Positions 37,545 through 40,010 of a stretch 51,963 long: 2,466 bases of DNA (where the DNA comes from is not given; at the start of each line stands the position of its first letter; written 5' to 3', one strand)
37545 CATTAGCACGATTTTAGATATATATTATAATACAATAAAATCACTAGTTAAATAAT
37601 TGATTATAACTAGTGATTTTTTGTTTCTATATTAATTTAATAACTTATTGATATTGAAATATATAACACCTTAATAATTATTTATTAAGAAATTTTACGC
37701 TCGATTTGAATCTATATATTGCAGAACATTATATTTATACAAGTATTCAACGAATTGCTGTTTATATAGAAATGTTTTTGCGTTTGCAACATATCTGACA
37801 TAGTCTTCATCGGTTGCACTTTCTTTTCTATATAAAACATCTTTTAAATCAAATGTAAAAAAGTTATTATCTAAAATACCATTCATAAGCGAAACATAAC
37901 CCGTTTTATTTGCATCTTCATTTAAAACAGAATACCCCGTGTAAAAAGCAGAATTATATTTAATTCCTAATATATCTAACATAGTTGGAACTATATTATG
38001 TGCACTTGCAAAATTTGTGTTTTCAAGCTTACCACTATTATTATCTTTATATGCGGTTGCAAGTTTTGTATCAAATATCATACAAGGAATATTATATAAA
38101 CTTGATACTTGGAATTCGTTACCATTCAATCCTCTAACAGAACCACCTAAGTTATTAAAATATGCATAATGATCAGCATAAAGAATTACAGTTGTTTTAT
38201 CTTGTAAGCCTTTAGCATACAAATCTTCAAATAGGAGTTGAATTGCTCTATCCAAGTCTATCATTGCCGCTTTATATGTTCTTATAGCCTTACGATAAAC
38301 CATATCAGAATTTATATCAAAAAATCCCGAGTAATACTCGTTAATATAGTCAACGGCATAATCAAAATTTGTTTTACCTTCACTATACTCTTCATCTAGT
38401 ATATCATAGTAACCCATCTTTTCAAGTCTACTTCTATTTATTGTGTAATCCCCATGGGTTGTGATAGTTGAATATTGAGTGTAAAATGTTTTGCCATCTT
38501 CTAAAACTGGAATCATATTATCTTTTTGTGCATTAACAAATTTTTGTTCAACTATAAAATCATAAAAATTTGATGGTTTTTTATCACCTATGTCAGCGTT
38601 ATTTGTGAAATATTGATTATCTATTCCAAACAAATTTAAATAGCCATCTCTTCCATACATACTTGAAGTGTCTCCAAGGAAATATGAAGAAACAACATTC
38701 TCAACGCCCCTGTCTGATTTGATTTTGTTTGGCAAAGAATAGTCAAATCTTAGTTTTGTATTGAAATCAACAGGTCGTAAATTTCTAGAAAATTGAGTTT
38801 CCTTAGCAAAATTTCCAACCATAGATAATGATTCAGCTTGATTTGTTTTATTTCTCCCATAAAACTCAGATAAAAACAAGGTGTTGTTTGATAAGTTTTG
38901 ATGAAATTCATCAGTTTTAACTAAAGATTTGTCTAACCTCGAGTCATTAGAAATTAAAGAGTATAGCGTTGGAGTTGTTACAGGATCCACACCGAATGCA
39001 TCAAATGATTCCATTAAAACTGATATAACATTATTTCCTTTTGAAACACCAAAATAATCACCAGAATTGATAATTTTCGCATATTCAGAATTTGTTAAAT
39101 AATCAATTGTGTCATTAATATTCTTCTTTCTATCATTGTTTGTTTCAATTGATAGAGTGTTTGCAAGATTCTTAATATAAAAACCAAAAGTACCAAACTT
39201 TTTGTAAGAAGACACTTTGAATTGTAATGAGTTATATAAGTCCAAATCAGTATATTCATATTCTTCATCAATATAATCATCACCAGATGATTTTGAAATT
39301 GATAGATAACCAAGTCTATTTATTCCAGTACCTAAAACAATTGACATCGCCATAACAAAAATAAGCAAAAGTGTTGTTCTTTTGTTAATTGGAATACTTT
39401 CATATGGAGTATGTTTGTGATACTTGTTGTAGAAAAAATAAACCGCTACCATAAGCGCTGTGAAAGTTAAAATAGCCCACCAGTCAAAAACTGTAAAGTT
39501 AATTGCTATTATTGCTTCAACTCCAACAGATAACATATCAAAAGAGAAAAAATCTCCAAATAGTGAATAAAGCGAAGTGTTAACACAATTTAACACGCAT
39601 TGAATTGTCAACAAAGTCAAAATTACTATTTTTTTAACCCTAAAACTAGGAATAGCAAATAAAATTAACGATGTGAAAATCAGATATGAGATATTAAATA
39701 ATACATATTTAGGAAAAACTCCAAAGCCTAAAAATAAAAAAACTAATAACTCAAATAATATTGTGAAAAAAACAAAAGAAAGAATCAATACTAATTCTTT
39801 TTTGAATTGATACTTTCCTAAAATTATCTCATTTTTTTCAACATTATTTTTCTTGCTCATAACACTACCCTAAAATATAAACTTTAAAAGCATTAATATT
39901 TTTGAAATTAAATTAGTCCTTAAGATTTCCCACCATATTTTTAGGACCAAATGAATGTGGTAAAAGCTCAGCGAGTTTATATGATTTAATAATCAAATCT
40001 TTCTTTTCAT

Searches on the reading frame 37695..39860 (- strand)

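Call 12: search_protein_families(library=pfam, proteins=[window:37695-39860:-])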
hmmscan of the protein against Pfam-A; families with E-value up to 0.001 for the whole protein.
window:37695-39860:- (721 aa): 1 family
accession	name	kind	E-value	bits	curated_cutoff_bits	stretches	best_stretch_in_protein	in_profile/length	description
PF00884.28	Sulfatase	-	5.6e-14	52.6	25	1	277-633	2-301/301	Sulfatase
